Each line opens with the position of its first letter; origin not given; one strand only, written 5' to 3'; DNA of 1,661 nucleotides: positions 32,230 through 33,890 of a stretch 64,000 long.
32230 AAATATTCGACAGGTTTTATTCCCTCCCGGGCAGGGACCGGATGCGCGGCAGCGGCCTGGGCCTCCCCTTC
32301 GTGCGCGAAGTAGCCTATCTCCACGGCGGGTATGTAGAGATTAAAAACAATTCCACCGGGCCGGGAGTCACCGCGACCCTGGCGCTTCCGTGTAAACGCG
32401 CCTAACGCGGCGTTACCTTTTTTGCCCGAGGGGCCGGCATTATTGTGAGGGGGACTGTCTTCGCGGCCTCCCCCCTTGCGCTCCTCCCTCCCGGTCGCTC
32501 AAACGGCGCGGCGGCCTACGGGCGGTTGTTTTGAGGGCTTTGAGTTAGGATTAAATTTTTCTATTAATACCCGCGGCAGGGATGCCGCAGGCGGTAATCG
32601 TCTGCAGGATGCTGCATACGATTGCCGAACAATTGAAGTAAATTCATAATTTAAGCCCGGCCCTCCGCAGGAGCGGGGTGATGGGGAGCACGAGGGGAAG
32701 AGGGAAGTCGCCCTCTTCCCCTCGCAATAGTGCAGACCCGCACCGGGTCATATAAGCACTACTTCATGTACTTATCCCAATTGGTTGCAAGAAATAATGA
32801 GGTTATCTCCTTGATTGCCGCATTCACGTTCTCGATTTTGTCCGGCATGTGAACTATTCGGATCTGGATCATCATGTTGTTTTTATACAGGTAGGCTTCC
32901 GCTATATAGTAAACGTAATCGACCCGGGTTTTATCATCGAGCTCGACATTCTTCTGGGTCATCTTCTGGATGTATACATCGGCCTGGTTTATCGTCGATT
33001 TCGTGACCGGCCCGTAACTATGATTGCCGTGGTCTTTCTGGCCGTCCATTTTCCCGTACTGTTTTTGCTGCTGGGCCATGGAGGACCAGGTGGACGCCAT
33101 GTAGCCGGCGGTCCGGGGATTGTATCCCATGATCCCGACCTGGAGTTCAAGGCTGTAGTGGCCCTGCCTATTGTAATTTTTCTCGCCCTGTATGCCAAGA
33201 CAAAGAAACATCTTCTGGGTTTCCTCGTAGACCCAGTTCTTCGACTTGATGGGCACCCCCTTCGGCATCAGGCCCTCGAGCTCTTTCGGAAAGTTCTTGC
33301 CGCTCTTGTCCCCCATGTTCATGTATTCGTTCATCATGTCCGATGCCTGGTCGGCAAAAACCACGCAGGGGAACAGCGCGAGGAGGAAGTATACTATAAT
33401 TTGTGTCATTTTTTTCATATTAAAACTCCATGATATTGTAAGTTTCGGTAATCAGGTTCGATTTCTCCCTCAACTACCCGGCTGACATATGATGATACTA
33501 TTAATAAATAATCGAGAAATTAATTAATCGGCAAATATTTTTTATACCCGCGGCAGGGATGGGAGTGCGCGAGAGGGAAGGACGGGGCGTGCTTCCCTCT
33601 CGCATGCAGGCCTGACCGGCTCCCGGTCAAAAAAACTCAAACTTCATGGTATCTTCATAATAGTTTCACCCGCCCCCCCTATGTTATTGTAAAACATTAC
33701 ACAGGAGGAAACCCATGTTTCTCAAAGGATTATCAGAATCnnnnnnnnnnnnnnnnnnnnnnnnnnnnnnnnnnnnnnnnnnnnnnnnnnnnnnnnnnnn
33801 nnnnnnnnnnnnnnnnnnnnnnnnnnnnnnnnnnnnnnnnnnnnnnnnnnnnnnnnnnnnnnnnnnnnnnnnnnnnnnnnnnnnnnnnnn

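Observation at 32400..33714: A gene flanked by 21-bp direct repeats inserted between creC and creD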

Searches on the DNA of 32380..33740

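Call 7: search_rna_families(source=window, start=32380, end=33740, threshold=evalue, max_evalue=10)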
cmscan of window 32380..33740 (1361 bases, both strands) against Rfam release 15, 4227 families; matches with E-value up to 10: 15.
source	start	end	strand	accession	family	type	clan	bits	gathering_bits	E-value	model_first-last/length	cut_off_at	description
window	32694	32722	+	RF04083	MIR528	Gene; miRNA;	-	19.5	62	0.58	1-89/89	no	MIR528 microRNA precursor family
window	32689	32726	+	RF00919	mir-874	Gene; miRNA;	-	19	74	2.7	20-57/78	no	mir-874 microRNA precursor family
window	33028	33101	+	RF03844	mir-3190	Gene; miRNA;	-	18.7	81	5.5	1-77/77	no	mir-3190 microRNA precursor family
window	32690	32725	+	RF04102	MIR6457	Gene; miRNA;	-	18.1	140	1.7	1-177/177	no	MIR6457 microRNA precursor family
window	32690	32725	+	RF03349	mir-3151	Gene; miRNA;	-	18.1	83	6.2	1-85/85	no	mir-3151 microRNA precursor family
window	32687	32727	-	RF03778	mir-483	Gene; miRNA;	-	18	60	2.9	1-75/75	no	mir-483 microRNA precursor family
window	32692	32723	-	RF03946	mir-3132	Gene; miRNA;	-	17.8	84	7.2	1-75/75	no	mir-3132 microRNA precursor family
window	32691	32725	+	RF03778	mir-483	Gene; miRNA;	-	17.7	60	3.6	1-75/75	no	mir-483 microRNA precursor family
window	32692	32723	+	RF03946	mir-3132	Gene; miRNA;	-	17.7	84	7.4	1-75/75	no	mir-3132 microRNA precursor family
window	32687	32728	-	RF00870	mir-423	Gene; miRNA;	-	17.6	71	2.4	1-81/81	no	mir-423 microRNA precursor family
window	32689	32726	-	RF01918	mir-1249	Gene; miRNA;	-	17.4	83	1.9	1-75/75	no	mir-1249 microRNA precursor family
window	32691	32724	-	RF03380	mir-9441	Gene; miRNA;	-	16.2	91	6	1-68/68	no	mir-9441 microRNA precursor family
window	32689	32726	+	RF01918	mir-1249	Gene; miRNA;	-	15.1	83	7.6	1-75/75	no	mir-1249 microRNA precursor family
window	33327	33449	+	RF01889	lincRNA-p21_1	Gene; lncRNA;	-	14.1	75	9.4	1-174/174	no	LincRNA-p21 conserved region 1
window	33488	33527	+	RF02350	psRNA6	Gene; sRNA;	-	9.9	60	6.5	1-333/333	no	Nitrosomonas sRNA psRNA6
